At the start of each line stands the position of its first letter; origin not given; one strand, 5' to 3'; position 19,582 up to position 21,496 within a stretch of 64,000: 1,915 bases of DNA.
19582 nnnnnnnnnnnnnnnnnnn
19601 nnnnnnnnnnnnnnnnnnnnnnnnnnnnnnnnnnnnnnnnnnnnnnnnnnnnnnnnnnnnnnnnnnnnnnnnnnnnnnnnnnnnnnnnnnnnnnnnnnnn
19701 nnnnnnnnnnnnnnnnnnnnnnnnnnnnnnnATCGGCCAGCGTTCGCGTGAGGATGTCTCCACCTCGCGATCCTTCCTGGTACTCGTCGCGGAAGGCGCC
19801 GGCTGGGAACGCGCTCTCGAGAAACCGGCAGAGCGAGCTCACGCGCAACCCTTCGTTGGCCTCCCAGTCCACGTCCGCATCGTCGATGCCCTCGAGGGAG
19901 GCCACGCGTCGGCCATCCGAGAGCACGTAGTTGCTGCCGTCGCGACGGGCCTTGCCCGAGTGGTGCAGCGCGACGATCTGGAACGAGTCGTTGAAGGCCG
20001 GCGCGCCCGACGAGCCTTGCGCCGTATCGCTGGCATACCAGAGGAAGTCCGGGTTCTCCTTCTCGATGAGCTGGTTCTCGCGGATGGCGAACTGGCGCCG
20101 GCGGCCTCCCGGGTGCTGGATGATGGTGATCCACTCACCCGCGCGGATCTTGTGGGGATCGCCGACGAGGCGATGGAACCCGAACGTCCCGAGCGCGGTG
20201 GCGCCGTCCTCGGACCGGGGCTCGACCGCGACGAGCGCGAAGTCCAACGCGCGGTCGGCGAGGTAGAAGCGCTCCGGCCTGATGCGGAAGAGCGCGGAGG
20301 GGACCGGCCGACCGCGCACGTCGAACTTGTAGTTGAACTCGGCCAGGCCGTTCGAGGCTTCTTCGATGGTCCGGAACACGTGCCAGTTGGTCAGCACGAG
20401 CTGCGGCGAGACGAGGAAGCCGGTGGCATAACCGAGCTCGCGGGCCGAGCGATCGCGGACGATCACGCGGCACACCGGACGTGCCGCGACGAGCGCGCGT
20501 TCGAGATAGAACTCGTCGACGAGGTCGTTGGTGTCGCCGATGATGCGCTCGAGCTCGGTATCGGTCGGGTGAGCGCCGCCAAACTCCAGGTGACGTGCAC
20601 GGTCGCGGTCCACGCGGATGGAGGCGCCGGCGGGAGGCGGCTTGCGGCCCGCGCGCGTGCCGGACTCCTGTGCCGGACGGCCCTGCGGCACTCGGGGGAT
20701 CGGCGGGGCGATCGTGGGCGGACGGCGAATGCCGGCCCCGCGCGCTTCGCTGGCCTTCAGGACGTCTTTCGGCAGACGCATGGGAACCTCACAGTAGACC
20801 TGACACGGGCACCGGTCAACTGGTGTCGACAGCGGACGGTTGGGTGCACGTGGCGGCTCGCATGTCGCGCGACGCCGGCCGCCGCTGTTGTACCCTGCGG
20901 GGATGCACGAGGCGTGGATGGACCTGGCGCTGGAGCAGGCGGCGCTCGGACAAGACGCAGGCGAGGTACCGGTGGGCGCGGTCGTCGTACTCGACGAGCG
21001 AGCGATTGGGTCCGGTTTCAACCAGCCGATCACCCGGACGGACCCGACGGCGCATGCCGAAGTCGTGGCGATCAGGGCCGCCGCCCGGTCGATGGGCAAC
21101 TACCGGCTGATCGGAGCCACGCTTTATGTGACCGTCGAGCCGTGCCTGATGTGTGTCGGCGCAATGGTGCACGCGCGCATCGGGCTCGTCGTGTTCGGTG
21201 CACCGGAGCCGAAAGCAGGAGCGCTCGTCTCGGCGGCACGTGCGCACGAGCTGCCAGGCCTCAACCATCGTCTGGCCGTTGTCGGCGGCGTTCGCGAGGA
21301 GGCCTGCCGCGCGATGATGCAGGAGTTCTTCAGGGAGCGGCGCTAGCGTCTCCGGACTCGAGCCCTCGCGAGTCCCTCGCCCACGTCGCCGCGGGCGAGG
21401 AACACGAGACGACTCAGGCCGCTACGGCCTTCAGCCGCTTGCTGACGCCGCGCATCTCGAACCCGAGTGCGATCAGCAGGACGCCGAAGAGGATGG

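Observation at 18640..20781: A signal-less fusion of a trypsin-like serine protease and a non-specific DNA/RNA endonuclease is a candidate self-regulated toxin or defence effector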

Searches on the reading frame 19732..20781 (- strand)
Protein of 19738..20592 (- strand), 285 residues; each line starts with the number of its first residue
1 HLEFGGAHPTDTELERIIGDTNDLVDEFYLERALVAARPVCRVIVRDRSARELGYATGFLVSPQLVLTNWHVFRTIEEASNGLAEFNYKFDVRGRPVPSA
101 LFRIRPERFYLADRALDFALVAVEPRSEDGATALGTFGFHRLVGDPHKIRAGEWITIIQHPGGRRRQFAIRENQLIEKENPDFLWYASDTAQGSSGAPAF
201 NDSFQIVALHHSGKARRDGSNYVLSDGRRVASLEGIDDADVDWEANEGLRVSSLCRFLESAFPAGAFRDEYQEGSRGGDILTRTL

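Call 26: find_homologous_proteins(query=window:19738-20592:-, max_evalue=0.001)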
Query seq(285 aa) (285 aa): 72 proteins with E <= 0.001 among 4084 candidates.
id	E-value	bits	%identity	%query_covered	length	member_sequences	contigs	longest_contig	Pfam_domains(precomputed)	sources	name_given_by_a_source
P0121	1.0e-117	411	64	100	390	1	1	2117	PF13365.13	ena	-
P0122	5.9e-109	382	60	100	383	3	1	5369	PF13365.13,PF00089.33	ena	-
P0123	4.5e-103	362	65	86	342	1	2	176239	PF13365.13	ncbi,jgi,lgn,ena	ncbi:MAG TPA: serine protease [Thermoanaerobaculia bacterium]|jgi:endonuclease G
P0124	2.2e-102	360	57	100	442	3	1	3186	PF13365.13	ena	-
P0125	2.3e-100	354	58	99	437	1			PF13365.13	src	-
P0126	2.5e-99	350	63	88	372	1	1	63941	PF13365.13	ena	-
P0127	4.0e-99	349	57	99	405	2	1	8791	PF13365.13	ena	-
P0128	6.1e-98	346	62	88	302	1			PF13365.13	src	-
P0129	1.1e-96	342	56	100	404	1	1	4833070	PF13365.13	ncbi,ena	-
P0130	1.4e-90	321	63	86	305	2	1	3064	PF13365.13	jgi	-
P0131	2.5e-84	301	51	99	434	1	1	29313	PF13365.13,PF00089.33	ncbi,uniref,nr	ncbi:trypsin-like serine peptidase [Pseudomarimonas arenosa]|uniref:Trypsin-like peptidase domain-co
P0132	3.6e-82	294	50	97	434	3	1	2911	PF13365.13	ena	-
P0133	1.1e-79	286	69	66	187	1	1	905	PF13365.13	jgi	jgi:endonuclease G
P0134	1.8e-77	278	63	69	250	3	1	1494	PF13365.13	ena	-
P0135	1.2e-69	253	62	65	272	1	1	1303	PF13365.13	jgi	jgi:endonuclease G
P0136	3.5e-68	248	54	75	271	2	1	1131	PF13365.13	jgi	jgi:endonuclease G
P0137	3.2e-66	242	49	95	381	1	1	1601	PF13365.13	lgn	-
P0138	6.2e-59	218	54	70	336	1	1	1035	PF13365.13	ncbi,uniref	ncbi:trypsin-like serine peptidase, partial [Verrucomicrobium spinosum]|uniref:trypsin-like serine p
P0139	2.5e-57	212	44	89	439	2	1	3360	PF13365.13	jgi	jgi:endonuclease G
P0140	2.2e-56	209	46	87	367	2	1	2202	PF13365.13,PF00089.33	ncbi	-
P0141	4.8e-56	208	45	88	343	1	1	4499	PF13365.13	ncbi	ncbi:hypothetical protein BH24BAC1_BH24BAC1_26470 [soil metagenome]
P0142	5.1e-55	205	43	89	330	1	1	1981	PF13365.13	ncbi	ncbi:MAG: serine protease, partial [Verrucomicrobiaceae bacterium]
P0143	1.6e-54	203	46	87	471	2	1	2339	PF13365.13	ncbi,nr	ncbi:MAG: trypsin-like peptidase domain-containing protein, partial [Coleofasciculus sp. Co-bin14]|n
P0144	2.0e-52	196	47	75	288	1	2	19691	PF13365.13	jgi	jgi:endonuclease G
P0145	1.6e-50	190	41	89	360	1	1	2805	PF13365.13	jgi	jgi:endonuclease G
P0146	2.0e-50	190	43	86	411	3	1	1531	PF13365.13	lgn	-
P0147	5.4e-50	188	40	94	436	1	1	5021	PF13365.13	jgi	jgi:endonuclease G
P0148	1.6e-48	183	41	86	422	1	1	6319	PF13365.13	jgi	-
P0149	1.2e-47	181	44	86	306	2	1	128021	PF13365.13,PF10459.16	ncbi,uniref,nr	ncbi:hypothetical protein BU204_15085 [Actinophytocola xanthii]|uniref:Serine protease n=1 Tax=Actin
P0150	3.3e-46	176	48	70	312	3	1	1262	PF13365.13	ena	-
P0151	1.0e-45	174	48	72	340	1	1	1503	PF13365.13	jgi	jgi:endonuclease G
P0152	1.8e-45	173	43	87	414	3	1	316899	PF13365.13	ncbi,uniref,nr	ncbi:serine protease [Protofrankia sp. BMG5.30]|uniref:trypsin-like serine peptidase n=1 Tax=Protofr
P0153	6.8e-45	172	42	91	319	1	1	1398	PF13365.13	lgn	-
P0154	2.0e-44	170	42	91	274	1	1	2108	PF13365.13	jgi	jgi:endonuclease G, mitochondrial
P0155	1.0e-43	168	42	87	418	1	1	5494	PF13365.13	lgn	-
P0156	2.2e-41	160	39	86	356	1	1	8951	PF13365.13,PF00089.33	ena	-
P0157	2.7e-41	160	42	87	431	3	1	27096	PF13365.13,PF00089.33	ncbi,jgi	jgi:endonuclease G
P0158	1.3e-40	157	39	85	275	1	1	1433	PF13365.13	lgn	-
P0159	2.9e-40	156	42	89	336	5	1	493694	PF13365.13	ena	-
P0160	3.1e-40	156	38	85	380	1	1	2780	PF13365.13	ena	-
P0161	3.1e-40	156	55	48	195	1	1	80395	PF13365.13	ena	-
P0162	4.4e-40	156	58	46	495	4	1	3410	PF13365.13,PF01223.30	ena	-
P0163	1.7e-38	150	48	65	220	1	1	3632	PF13365.13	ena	-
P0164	9.6e-38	148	38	90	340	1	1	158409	PF13365.13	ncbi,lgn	ncbi:trypsin-like serine peptidase [Nocardia takedensis]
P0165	1.8e-37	147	39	87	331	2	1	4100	PF13365.13,PF00089.33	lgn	-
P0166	3.5e-37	146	37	87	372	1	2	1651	PF13365.13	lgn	-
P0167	3.1e-36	143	54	46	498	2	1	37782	PF13365.13,PF01223.30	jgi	jgi:endonuclease G, mitochondrial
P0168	3.5e-31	127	45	57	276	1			PF13365.13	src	-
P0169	3.2e-28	117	42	60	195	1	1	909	PF13365.13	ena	-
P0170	1.5e-27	115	52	42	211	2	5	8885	PF13365.13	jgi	jgi:Trypsin-like peptidase domain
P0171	2.0e-27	114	39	40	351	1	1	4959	PF13365.13,PF00089.33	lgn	-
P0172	5.1e-27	113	34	88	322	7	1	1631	PF13365.13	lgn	-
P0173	3.4e-21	94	31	77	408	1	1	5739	PF13365.13,PF00089.33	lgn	-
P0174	6.1e-19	86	39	57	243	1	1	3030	PF13365.13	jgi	jgi:endonuclease G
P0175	6.0e-16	77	33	65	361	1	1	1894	PF13365.13,PF00089.33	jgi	jgi:V8-like Glu-specific endopeptidase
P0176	7.0e-13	66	42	40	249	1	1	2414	PF13365.13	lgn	-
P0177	8.4e-12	63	33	67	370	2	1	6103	PF13365.13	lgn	-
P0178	1.0e-11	63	31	69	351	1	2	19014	PF13365.13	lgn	-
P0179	3.9e-11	61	29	66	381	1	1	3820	PF13365.13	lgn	-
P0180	4.5e-11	61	29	67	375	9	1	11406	PF13365.13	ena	-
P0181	6.0e-11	60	33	62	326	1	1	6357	PF13365.13,PF19955.6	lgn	-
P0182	6.7e-11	60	32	73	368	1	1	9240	PF13365.13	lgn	-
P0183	1.1e-10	59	31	66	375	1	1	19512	PF13365.13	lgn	-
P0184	1.1e-10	59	31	66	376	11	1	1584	PF13365.13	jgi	jgi:V8-like Glu-specific endopeptidase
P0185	1.5e-10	59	31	61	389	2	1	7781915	PF13365.13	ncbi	ncbi:trypsin-like peptidase domain-containing protein [Bradyrhizobium liaoningense]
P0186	1.7e-10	59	31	64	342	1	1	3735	PF13365.13,PF19955.6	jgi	jgi:S1-C subfamily serine protease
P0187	2.8e-10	58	30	66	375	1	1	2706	PF13365.13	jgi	jgi:hypothetical protein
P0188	5.8e-10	57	32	66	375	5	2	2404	PF13365.13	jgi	jgi:hypothetical protein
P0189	1.5e-9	56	31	65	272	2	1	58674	PF13365.13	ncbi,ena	-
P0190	2.5e-9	55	28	64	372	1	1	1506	PF13365.13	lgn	-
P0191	3.2e-9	54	31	63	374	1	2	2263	PF13365.13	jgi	jgi:hypothetical protein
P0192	5.5e-9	54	30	62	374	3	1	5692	PF13365.13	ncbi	-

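Call 28: find_encoding_contigs(protein=P0129, flank=6000, max_places=2)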
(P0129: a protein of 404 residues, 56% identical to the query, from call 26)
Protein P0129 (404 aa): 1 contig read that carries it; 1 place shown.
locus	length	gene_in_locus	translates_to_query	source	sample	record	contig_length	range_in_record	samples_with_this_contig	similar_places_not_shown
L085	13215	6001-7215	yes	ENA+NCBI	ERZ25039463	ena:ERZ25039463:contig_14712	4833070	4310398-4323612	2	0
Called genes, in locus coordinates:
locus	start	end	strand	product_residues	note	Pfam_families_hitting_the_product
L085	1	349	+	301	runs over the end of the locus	PF01212:Beta_elim_lyase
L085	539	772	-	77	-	-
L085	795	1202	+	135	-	PF12704:MacB_PCD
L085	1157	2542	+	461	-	PF02687:FtsX, PF12704:MacB_PCD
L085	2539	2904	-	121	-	-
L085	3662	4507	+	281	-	PF02621:VitK2_biosynth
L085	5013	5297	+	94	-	PF03130:HEAT_PBS (faint), PF13646:HEAT_2 (faint)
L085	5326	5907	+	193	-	-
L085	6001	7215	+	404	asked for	PF13365:Trypsin_2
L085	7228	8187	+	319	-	PF01223:Endonuclease_NS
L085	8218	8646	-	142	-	PF00072:Response_reg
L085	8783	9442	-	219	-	PF00206:Lyase_1, PF10397:ADSL_C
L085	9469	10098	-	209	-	PF00206:Lyase_1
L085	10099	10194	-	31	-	-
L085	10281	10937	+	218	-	-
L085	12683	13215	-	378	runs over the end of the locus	PF00089:Trypsin, PF13365:Trypsin_2, PF13180:PDZ_2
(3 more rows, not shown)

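Call 29: find_encoding_contigs(protein=P0131, flank=6000, max_places=2)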
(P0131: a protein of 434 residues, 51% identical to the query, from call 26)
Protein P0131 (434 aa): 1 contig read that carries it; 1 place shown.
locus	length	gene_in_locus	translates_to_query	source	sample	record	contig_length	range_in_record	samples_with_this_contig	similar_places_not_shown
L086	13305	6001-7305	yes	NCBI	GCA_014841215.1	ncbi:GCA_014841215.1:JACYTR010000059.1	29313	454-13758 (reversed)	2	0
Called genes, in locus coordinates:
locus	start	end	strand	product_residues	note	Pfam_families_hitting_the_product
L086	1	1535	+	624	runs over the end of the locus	PF01435:Peptidase_M48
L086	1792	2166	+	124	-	-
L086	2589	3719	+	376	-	PF09423:PhoD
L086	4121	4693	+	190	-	-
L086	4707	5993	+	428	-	PF00082:Peptidase_S8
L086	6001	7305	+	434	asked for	PF00089:Trypsin (faint), PF13365:Trypsin_2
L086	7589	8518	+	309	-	PF24827:AstE_AspA_cat (weak)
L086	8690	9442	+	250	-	PF13511:DUF4124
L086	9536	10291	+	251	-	PF13511:DUF4124 (weak)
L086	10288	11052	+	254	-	-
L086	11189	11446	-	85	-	-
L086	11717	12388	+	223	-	PF00300:His_Phos_1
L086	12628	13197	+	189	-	-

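Call 61: find_encoding_contigs(protein=P0185, flank=9000, max_places=2)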
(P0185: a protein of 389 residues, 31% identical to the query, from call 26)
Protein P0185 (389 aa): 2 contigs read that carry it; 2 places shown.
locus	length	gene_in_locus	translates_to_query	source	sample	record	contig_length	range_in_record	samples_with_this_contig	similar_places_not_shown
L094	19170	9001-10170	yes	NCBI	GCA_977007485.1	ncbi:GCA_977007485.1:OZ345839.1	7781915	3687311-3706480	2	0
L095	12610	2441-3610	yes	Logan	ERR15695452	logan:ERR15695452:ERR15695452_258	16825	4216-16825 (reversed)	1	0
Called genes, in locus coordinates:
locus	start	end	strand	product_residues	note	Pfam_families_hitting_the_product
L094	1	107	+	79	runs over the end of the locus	PF00550:PP-binding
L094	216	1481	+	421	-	PF00109:ketoacyl-synt, PF00108:Thiolase_N (weak), PF02801:Ketoacyl-synt_C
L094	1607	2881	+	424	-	PF02618:YceG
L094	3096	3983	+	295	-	PF03755:YicC-like_N, PF08340:YicC-like_C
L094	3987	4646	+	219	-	PF00625:Guanylate_kin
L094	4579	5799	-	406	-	-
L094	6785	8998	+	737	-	PF13365:Trypsin_2, PF01223:Endonuclease_NS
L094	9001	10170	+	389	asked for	PF13365:Trypsin_2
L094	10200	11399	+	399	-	-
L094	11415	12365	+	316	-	-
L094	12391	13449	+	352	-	PF07719:TPR_2 (faint), PF13414:TPR_11 (faint), PF13424:TPR_12 (faint)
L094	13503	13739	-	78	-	PF13545:HTH_Crp_2 (weak)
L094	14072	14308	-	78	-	-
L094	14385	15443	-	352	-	PF08240:ADH_N, PF00107:ADH_zinc_N, PF13602:ADH_zinc_N_2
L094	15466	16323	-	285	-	PF00398:RrnaAD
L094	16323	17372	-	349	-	PF04166:PdxA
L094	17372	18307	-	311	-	PF09312:SurA_N (weak)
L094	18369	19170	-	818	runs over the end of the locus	PF19838:LptD_2 (faint), PF04453:LptD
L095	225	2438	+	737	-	PF13365:Trypsin_2, PF01223:Endonuclease_NS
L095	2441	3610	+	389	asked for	PF13365:Trypsin_2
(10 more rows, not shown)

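Call 62: find_encoding_contigs(protein=P0181, flank=9000, max_places=2)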
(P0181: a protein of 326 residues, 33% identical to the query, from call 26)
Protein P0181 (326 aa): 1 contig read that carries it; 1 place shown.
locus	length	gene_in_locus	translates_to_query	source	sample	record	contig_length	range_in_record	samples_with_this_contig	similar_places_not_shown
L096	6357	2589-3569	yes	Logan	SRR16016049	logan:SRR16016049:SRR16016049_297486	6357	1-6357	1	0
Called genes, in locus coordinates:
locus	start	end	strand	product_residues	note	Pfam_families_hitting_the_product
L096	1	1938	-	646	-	?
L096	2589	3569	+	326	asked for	PF19955:EAD1, PF13365:Trypsin_2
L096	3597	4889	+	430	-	PF19955:EAD1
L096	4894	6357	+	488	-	?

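Call 64: search_protein_families(library=pfam, proteins=[L094:6785-8995:+, L094:9001-10167:+, L094:10200-11396:+, L094:11415-12362:+, L094:12391-13446:+, L094:4579-5796:-], max_evalue=0.01)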
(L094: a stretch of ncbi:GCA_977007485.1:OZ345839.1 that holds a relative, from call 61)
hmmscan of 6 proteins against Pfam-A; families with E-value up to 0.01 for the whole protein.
L094:6785-8995:+ (737 aa): 2 families
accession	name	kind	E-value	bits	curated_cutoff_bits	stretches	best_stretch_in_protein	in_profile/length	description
PF01223.29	Endonuclease_NS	-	1.3e-26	94.1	23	1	471-705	16-216/223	DNA/RNA non-specific endonuclease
PF13365.12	Trypsin_2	-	1e-14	56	27.6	1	129-303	1-144/144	Trypsin-like peptidase domain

L094:9001-10167:+ (389 aa): 3 families
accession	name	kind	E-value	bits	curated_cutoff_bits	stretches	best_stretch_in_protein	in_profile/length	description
PF13365.12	Trypsin_2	-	2.9e-21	77.2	27.6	1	177-352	1-144/144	Trypsin-like peptidase domain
PF19955.5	EAD1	-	0.00026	21.8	24.2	1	17-103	2-89/90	Effector-associated domain 1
PF00089.32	Trypsin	-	0.0049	17.2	20.6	0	176-196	26-46/220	Trypsin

L094:10200-11396:+ (399 aa): 1 family
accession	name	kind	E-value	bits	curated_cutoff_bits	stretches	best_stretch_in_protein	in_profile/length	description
PF19955.5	EAD1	-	0.0061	17.4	24.2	0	1-86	1-87/90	Effector-associated domain 1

L094:11415-12362:+ (316 aa): 0 families

L094:12391-13446:+ (352 aa): 8 families
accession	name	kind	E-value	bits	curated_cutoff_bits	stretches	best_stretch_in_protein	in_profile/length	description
PF13424.12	TPR_12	-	9.7e-11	42.1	30.1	0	12-68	18-75/77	Tetratricopeptide repeat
PF13414.12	TPR_11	-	1.3e-09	38.1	26.8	0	195-219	1-25/42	TPR repeat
PF07719.23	TPR_2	-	6.9e-08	32.5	27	0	241-267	6-32/34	Tetratricopeptide repeat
PF13374.12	TPR_10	-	1.9e-05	24.9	27.5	0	236-269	2-35/42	Tetratricopeptide repeat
PF20308.4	TPR-S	-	3.3e-05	24.8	27.6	0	54-170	2-89/102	Tetratricopeptide Repeats-Sensor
PF00515.34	TPR_1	-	0.0065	16.7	27.8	0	294-318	4-28/34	Tetratricopeptide repeat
PF13176.12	TPR_7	-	0.0085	16.6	27.9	0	52-72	13-33/36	Tetratricopeptide repeat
PF10516.15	SHNi-TPR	-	0.0097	15.8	21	0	251-269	16-34/38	SHNi-TPR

L094:4579-5796:- (405 aa): 0 families

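Call 79: predict_structure(alignment_id=A4)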
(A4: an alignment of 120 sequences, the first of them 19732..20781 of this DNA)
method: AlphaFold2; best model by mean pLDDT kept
length: 350 residues; sequences in the alignment: 120
mean_pLDDT: 89.1   pTM: 0.88
mean pLDDT of the five models: 89.1, 88.0, 87.1, 85.2, 84.4
residues with pLDDT >= 90: 255; 70-90: 52; 50-70: 25; < 50: 18
segments of 3 or more residues with pLDDT < 50: 38-47, 54-56
pLDDT, mean of each block of 10 residues (from residue 1): 89 90 61 52 46 59 87 85 74 95 98 96 98 97 98 97 98 98 99 98 96 92 94 90 96 80 96 95 95 93 91 98 98 96 94
secondary structure, 60 per line:
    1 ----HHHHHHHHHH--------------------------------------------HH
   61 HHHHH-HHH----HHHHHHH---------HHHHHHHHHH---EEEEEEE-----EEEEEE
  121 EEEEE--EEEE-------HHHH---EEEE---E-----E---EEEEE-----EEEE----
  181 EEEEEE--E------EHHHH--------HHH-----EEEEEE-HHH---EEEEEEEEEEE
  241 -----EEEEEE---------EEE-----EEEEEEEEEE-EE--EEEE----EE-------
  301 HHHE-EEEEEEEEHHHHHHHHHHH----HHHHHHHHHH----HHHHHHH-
elements in order: H5-14 H59-65 H74-80 H90-99 E103-109 E115-125 E128-131 H139-142 E146-149 E163-167 E173-176 E181-186 H197-200 E217-222 E230-240 E246-251 E261-263 E269-278 E284-287 E306-313 H314-324 H329-338 H343-349

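Call 81: fold_search(model_id=the predicted structure, library=pdb)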
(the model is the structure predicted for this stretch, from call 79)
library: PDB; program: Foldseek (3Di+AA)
matches with E <= 10: 1354; with E <= 0.001: 1003
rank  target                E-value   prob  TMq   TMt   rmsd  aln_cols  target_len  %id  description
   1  8s9k_C                5.5e-13  1.00  0.50  0.68   4.0       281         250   16  Structure of dimeric FAM111A SPD S541A Mutant (released 2024-03-20)
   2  8s9k_D                5.6e-12  1.00  0.48  0.61   6.9       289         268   17  Structure of dimeric FAM111A SPD S541A Mutant (released 2024-03-20)
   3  8s9k_A                9.0e-12  1.00  0.51  0.69   4.4       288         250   16  Structure of dimeric FAM111A SPD S541A Mutant (released 2024-03-20)
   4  8s9k_B                1.7e-11  1.00  0.51  0.65   4.3       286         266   15  Structure of dimeric FAM111A SPD S541A Mutant (released 2024-03-20)
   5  6q24                  3.9e-11  1.00  0.42  0.67   4.7       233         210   18  Structure of pro-Esp mutant- S235A (released 2019-08-21)
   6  8s9l_A                1.1e-10  1.00  0.47  0.67   4.2       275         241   16  Structure of monomeric FAM111A SPD V347D Mutant (released 2024-03-20)
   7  8s9l_B                1.1e-10  1.00  0.47  0.68   4.3       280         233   16  Structure of monomeric FAM111A SPD V347D Mutant (released 2024-03-20)
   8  6tya                  1.5e-10  1.00  0.44  0.69   4.0       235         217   16  Structure of N-terminus locked Esp with one pro-peptide residue - V67C, D255C (released 2019-08-28)
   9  6pym                  1.7e-10  1.00  0.45  0.72   3.5       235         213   17  Structure of active-site serine mutant of ESP, serine protease from Staphylococcus epidermidis (released 2019-08-14)
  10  4jcn                  2.0e-10  1.00  0.43  0.67   4.8       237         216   18  Structure of ESP, serine protease from Staphylococcus epidermidis (released 2013-09-04)
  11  6q12_B                2.3e-10  1.00  0.41  0.68   4.6       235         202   17  Structure of pro-Esp mutant- S66V (released 2019-08-14)
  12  9bsm                  3.0e-10  1.00  0.44  0.63   4.6       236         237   19  Staphylococcus aureus exfoliative toxin A D164E variant (released 2025-04-23)
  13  3mwi                  3.7e-10  1.00  0.44  0.61   6.0       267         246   16  The complex crystal Structure of Urokianse and 5-nitro-1H-indole-2-amidine (released 2011-06-01)
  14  8se7_A                4.7e-10  1.00  0.42  0.72   5.0       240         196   15  HTRA-1 PDSA bound to CKP 1A8 (released 2024-07-03)
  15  6u1b                  5.3e-10  1.00  0.45  0.70   3.7       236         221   16  Structure of N-terminus locked Esp with eight pro-peptide residues - V67C, D255C (released 2019-09-04)
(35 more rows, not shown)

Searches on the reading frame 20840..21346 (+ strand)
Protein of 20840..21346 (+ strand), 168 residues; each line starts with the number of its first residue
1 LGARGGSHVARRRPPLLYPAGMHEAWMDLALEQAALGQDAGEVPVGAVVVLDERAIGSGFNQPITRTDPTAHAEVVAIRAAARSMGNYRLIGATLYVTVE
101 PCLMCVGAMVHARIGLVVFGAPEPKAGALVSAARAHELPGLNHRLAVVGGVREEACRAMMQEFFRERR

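Call 10: search_protein_families(library=pfam, proteins=[window:20840-21346:+], max_evalue=0.01)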
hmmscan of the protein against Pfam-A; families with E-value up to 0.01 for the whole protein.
window:20840-21346:+ (168 aa): 4 families
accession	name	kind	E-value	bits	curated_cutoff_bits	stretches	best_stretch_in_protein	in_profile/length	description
PF14437.12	MafB19-deam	-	5e-34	117.7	27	1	23-168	3-142/142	MafB19-like deaminase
PF00383.29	dCMP_cyt_deam_1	-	4.3e-28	97.6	25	1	23-120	4-101/102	Cytidine and deoxycytidylate deaminase zinc-binding region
PF14439.12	Bd3614-deam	-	0.0006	20.2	38.5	1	70-114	34-79/113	Bd3614-like deaminase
PF18750.7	SNAD4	-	0.0096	16.4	27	0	66-110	27-72/130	Secreted Novel AID/APOBEC-like Deaminase 4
